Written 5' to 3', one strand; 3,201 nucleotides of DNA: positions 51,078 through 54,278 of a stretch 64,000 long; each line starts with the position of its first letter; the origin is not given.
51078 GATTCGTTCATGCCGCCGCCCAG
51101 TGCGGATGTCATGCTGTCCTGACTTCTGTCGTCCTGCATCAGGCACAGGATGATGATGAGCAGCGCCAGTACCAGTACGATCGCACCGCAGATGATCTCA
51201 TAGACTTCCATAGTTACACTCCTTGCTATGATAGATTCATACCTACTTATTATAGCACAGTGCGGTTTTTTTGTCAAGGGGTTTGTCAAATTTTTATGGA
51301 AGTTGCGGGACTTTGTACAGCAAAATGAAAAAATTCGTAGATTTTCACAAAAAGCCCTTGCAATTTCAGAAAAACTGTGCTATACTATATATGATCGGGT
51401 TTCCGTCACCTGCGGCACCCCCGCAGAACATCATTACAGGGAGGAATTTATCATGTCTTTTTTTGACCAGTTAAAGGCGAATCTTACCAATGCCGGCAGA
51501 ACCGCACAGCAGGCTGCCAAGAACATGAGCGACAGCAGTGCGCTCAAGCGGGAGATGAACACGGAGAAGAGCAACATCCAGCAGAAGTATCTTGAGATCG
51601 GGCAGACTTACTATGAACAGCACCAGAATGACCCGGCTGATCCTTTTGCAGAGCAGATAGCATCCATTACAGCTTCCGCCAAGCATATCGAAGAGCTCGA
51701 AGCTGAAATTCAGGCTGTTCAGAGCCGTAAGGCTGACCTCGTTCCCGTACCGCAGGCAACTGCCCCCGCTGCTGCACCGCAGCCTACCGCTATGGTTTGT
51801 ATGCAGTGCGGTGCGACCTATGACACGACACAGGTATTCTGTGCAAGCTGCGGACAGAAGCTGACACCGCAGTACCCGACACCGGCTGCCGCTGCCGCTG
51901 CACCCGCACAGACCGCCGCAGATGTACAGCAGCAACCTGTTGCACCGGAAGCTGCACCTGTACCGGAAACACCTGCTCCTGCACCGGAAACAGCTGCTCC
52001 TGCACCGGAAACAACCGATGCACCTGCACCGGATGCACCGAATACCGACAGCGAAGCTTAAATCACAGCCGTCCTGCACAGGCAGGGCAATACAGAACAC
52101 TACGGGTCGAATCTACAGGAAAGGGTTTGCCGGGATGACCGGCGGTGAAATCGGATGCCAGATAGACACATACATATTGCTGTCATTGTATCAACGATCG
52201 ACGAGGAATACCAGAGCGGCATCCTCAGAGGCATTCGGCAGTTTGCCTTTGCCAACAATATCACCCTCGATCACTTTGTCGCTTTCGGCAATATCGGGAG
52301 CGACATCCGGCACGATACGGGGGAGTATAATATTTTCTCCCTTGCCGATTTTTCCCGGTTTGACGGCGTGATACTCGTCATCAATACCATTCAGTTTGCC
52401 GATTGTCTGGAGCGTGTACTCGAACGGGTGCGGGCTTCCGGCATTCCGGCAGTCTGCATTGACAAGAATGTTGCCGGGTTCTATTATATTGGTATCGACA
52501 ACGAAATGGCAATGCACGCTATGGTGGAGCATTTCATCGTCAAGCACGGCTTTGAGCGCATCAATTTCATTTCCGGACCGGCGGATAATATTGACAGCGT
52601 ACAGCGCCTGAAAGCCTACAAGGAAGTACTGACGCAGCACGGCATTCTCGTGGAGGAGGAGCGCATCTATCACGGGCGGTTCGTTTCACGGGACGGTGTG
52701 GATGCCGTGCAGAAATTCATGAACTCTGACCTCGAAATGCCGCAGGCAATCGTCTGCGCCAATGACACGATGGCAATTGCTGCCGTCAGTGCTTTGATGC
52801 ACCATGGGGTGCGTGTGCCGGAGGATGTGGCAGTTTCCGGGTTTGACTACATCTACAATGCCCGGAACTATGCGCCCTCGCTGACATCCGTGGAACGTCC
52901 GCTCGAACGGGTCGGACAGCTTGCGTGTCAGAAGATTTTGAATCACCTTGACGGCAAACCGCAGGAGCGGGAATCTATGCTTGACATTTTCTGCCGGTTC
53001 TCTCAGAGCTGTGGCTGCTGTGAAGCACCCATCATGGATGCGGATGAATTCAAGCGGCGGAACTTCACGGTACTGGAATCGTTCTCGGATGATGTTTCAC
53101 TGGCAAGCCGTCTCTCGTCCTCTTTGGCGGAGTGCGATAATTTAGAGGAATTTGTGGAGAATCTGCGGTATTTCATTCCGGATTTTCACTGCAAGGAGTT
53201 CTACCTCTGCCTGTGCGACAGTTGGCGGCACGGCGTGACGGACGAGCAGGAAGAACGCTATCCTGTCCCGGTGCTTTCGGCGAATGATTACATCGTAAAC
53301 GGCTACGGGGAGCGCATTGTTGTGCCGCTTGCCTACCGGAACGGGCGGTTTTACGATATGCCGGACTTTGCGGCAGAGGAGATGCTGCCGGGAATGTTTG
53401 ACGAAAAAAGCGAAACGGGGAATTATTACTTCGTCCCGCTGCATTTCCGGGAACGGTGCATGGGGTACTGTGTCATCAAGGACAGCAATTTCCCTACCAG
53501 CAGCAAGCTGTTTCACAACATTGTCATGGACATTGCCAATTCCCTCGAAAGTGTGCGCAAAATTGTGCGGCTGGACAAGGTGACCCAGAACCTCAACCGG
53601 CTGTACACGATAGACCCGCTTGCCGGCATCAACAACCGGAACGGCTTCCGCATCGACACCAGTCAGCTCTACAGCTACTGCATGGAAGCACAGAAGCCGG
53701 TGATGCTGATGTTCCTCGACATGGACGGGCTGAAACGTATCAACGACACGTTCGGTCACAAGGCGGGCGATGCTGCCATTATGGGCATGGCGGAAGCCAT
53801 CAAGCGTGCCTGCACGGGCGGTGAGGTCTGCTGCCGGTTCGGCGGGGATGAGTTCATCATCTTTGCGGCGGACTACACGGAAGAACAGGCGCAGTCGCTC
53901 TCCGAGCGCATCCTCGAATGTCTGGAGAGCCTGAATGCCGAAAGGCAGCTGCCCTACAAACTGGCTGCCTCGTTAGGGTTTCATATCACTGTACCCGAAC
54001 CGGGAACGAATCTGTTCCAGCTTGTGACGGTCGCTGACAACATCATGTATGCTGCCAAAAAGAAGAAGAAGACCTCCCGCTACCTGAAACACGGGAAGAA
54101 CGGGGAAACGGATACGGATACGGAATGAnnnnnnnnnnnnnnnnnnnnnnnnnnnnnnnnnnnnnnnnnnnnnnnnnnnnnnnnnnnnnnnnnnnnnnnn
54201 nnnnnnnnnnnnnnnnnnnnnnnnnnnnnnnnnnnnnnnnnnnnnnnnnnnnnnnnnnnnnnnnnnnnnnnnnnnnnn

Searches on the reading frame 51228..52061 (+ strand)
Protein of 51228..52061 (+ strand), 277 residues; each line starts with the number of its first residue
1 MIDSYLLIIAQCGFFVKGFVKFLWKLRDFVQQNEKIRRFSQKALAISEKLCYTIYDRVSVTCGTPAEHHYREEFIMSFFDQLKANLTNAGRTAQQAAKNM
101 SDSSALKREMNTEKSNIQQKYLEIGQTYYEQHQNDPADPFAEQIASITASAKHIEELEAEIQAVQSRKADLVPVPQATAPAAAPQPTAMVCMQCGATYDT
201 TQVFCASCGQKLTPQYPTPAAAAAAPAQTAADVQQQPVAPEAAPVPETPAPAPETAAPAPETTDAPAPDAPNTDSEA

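Call 14: search_protein_families(library=pfam, proteins=[window:51228-52061:+])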
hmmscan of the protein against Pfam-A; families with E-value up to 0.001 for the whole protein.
window:51228-52061:+ (277 aa): 1 family
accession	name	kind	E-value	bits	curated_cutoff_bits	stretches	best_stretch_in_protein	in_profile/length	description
PF13240.11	Zn_Ribbon_1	-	0.00039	20.6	25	1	191-212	2-23/23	zinc-ribbon domain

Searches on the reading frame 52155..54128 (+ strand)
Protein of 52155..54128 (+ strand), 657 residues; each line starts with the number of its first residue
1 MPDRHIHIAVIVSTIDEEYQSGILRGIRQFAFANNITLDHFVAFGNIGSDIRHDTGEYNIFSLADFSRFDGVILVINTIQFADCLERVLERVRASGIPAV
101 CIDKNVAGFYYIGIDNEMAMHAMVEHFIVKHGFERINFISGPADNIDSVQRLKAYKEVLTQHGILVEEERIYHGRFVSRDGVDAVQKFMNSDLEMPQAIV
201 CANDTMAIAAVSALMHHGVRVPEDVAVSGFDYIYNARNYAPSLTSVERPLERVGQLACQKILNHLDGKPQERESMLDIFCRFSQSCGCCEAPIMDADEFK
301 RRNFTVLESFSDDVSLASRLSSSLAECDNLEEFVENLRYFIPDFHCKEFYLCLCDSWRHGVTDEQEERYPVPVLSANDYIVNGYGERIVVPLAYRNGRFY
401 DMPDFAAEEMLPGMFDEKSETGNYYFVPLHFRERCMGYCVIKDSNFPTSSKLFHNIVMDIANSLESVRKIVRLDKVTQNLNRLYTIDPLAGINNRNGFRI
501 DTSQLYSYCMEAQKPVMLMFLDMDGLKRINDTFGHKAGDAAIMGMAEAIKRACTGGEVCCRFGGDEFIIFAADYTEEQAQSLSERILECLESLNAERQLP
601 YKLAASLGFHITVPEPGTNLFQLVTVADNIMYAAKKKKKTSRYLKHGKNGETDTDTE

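Call 14: search_protein_families(library=pfam, proteins=[window:52155-54128:+])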
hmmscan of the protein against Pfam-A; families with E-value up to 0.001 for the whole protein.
window:52155-54128:+ (657 aa): 4 families
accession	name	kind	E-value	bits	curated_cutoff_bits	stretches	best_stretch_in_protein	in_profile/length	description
PF00990.26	GGDEF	-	4e-35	121.4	23.8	1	486-639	3-159/161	Diguanylate cyclase, GGDEF domain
PF13377.12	Peripla_BP_3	-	3.5e-27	96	26.5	1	126-278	3-157/167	Periplasmic binding protein-like domain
PF13407.12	Peripla_BP_4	-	7.9e-14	52.3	35.1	1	8-239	1-225/258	Periplasmic binding protein domain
PF00532.27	Peripla_BP_1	-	1.1e-12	48.5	22.2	1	59-284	48-279/281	Periplasmic binding proteins and sugar binding domain of LacI family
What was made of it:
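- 52155..54128 (+): Context gene: periplasmic-binding-domain + GGDEF diguanylate cyclase (left neighbour). Pfam GGDEF 4e-35, Peripla_BP_3 3.5e-27 (call 14).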

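Call 16: find_encoding_contigs(protein=window:52155-54128:+, flank=4000, max_places=10)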
Protein window:52155-54128:+ (657 aa): no gene with exactly this product is on record in the collection.

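Call 17: find_homologous_proteins(query=window:52155-54128:+, max_evalue=1e-50)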
Query window:52155-54128:+ (657 aa): 796 proteins with E <= 1e-50 among 8000 candidates; the best 120 are listed.
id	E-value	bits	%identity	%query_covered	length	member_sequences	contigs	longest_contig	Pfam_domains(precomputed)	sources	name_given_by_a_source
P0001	0.0e+0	1467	96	100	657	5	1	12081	PF13377.13,PF00532.28,PF13407.13,PF00990.27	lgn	-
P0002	0.0e+0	1155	76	99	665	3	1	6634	PF13377.13,PF00532.28,PF13407.13,PF00990.27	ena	-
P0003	0.0e+0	1113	75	98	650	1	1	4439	PF13377.13,PF00532.28,PF13407.13,PF00990.27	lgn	-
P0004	0.0e+0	1108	73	99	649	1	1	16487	PF13377.13,PF00532.28,PF13407.13,PF00990.27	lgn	-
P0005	0.0e+0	1107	74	99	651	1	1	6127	PF13377.13,PF00532.28,PF13407.13,PF00990.27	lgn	-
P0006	0.0e+0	1103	72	99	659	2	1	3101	PF13377.13,PF00532.28,PF13407.13,PF00990.27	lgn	-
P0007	0.0e+0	1092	72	98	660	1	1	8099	PF13377.13,PF00532.28,PF13407.13,PF00990.27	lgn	-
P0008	0.0e+0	1092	72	99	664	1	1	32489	PF13377.13,PF00532.28,PF13407.13,PF00990.27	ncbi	-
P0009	0.0e+0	1089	73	99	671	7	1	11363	PF13377.13,PF00532.28,PF13407.13,PF00990.27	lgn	-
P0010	0.0e+0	1089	72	98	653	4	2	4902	PF13377.13,PF00532.28,PF13407.13,PF00990.27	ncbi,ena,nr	ncbi:MAG: GGDEF domain-containing protein [Oscillospiraceae bacterium]|nr:GGDEF domain-containing pr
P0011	0.0e+0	1087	72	98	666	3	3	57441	PF13377.13,PF00532.28,PF13407.13,PF00990.27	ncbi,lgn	-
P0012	0.0e+0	1086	72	98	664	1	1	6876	PF13377.13,PF00532.28,PF13407.13,PF00990.27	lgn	-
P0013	0.0e+0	1085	71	99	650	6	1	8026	PF13377.13,PF00532.28,PF13407.13,PF00990.27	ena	-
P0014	0.0e+0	1084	71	98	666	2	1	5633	PF13377.13,PF00532.28,PF13407.13,PF00990.27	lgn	-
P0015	0.0e+0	1080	71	98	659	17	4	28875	PF13377.13,PF00532.28,PF13407.13,PF00990.27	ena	-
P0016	0.0e+0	1080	73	98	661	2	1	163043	PF13377.13,PF00532.28,PF13407.13,PF00990.27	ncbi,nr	ncbi:MAG: GGDEF domain-containing protein [Oscillospiraceae bacterium]|nr:GGDEF domain-containing pr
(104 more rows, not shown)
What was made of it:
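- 52155..54128 (+): Orthologues at 96% and ~70-76% in Oscillospiraceae MAGs (call 17).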

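Call 18: find_encoding_contigs(protein=P0001, flank=6000, max_places=4)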
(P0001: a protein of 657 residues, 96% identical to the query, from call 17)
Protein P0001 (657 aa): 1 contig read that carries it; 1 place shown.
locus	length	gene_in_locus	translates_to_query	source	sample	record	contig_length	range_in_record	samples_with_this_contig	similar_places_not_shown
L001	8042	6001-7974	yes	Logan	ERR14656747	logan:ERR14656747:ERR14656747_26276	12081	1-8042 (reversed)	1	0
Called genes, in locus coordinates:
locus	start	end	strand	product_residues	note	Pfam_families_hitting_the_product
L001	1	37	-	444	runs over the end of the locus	-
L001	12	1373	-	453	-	PF00285:Citrate_synt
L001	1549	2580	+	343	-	PF08486:SpoIID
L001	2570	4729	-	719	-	PF08206:OB_RNB, PF17876:CSD2 (weak), PF00773:RNB, PF00575:S1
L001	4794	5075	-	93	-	PF03840:SecG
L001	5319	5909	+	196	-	PF13240:Zn_Ribbon_1 (weak)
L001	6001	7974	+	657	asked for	PF00532:Peripla_BP_1, PF13407:Peripla_BP_4, PF13377:Peripla_BP_3, PF00990:GGDEF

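Call 19: find_encoding_contigs(protein=P0016, flank=6000, max_places=2)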
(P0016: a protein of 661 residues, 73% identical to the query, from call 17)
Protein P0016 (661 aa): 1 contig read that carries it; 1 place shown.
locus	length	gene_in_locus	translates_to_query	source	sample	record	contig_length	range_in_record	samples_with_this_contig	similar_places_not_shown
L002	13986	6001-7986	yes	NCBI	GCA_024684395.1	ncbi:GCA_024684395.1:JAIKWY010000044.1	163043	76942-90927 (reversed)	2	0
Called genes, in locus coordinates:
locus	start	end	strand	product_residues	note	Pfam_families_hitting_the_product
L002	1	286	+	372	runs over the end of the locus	PF03462:PCRF, PF00472:RF-1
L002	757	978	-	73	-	PF05154:TM2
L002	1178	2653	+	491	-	-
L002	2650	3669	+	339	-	PF01734:Patatin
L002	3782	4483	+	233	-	PF01048:PNP_UDP_1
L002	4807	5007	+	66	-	PF05979:DUF896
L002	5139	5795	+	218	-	PF17032:Zn_ribbon_15 (faint), PF16919:PknG_rubred (faint), PF12773:DZR (faint), PF13248:Zn_ribbon_3 (weak), PF24460:DUF7575 (faint), PF13240:Zn_Ribbon_1 (weak)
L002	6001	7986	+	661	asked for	PF00532:Peripla_BP_1, PF13407:Peripla_BP_4, PF13377:Peripla_BP_3, PF00990:GGDEF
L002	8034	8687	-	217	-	-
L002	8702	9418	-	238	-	PF00106:adh_short, PF01370:Epimerase (weak), PF08659:KR, PF13561:adh_short_C2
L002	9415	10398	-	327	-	PF02517:Rce1-like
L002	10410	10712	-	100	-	PF06961:DUF1294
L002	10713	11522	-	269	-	PF00561:Abhydrolase_1 (weak), PF02089:Palm_thioest, PF24096:DUF7379 (weak), PF07819:PGAP1 (weak)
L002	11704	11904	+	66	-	-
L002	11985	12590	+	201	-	-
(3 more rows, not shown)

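Call 20: find_encoding_contigs(protein=P0011, flank=6000, max_places=3)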
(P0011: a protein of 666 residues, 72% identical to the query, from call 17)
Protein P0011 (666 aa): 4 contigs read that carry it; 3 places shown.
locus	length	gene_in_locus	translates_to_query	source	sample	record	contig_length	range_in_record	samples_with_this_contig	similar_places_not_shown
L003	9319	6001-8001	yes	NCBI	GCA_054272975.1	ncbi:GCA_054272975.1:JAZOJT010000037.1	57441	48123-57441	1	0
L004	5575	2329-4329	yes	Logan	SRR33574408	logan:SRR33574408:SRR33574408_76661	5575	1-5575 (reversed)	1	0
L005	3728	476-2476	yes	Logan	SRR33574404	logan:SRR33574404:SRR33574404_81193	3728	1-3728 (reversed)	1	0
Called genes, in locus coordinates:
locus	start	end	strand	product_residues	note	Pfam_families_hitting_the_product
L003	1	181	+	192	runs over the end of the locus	PF01558:POR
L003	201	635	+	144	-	PF01842:ACT (faint), PF13291:ACT_4 (faint), PF19571:ACT_8, PF13840:ACT_7 (faint), PF22629:ACT_AHAS_ss (faint)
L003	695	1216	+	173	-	PF06541:ABC_trans_CmpB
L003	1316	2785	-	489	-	PF00478:IMPDH, PF00571:CBS, PF03060:NMO (weak), PF01070:FMN_dh (weak)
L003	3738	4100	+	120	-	PF05635:23S_rRNA_IVP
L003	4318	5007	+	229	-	PF12686:DUF3800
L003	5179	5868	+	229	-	PF17032:Zn_ribbon_15 (faint), PF18912:DZR_2 (faint), PF12773:DZR (weak), PF13240:Zn_Ribbon_1 (faint), PF13248:Zn_ribbon_3 (faint)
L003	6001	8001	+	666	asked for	PF00532:Peripla_BP_1, PF13407:Peripla_BP_4, PF13377:Peripla_BP_3, PF00990:GGDEF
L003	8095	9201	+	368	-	PF14286:DHHW (faint)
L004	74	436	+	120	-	PF05635:23S_rRNA_IVP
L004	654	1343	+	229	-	PF12686:DUF3800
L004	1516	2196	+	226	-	PF17032:Zn_ribbon_15 (faint), PF18912:DZR_2 (faint), PF13248:Zn_ribbon_3 (faint), PF12773:DZR (weak), PF13240:Zn_Ribbon_1 (faint)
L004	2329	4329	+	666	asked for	PF00532:Peripla_BP_1, PF13407:Peripla_BP_4, PF13377:Peripla_BP_3, PF00990:GGDEF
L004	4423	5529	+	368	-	PF14286:DHHW (faint)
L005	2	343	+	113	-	?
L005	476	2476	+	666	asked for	PF00532:Peripla_BP_1, PF13407:Peripla_BP_4, PF13377:Peripla_BP_3, PF00990:GGDEF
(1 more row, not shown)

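Call 21: find_encoding_contigs(protein=P0004, flank=6000, max_places=2)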
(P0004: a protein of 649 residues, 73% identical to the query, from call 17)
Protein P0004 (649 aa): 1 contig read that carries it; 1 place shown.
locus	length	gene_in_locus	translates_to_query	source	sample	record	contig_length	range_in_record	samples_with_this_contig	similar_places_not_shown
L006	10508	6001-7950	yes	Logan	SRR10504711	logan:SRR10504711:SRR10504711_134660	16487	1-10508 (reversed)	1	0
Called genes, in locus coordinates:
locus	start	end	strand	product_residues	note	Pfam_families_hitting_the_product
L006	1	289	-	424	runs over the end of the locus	PF06838:Met_gamma_lyase, PF01053:Cys_Met_Meta_PP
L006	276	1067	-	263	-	-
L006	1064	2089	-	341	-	PF04389:Peptidase_M28 (faint), PF05343:Peptidase_M42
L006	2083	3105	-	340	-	PF04389:Peptidase_M28 (faint), PF05343:Peptidase_M42, PF01546:Peptidase_M20 (weak)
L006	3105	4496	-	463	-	PF01488:Shikimate_DH (faint), PF21799:MurD-like_N, PF08245:Mur_ligase_M, PF02875:Mur_ligase_C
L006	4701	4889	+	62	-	-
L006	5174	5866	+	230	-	PF12773:DZR (faint), PF17032:Zn_ribbon_15 (faint), PF18912:DZR_2 (faint), PF13248:Zn_ribbon_3 (faint), PF13240:Zn_Ribbon_1 (weak)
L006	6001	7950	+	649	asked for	PF00532:Peripla_BP_1, PF13407:Peripla_BP_4, PF13377:Peripla_BP_3, PF00990:GGDEF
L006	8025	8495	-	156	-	PF06541:ABC_trans_CmpB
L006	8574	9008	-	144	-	PF01842:ACT, PF13291:ACT_4 (faint), PF19571:ACT_8, PF13840:ACT_7 (faint), PF22468:ACT_9 (faint), PF01842:ACT (weak), PF22629:ACT_AHAS_ss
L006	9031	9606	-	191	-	PF01558:POR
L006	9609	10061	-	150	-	-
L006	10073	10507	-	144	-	?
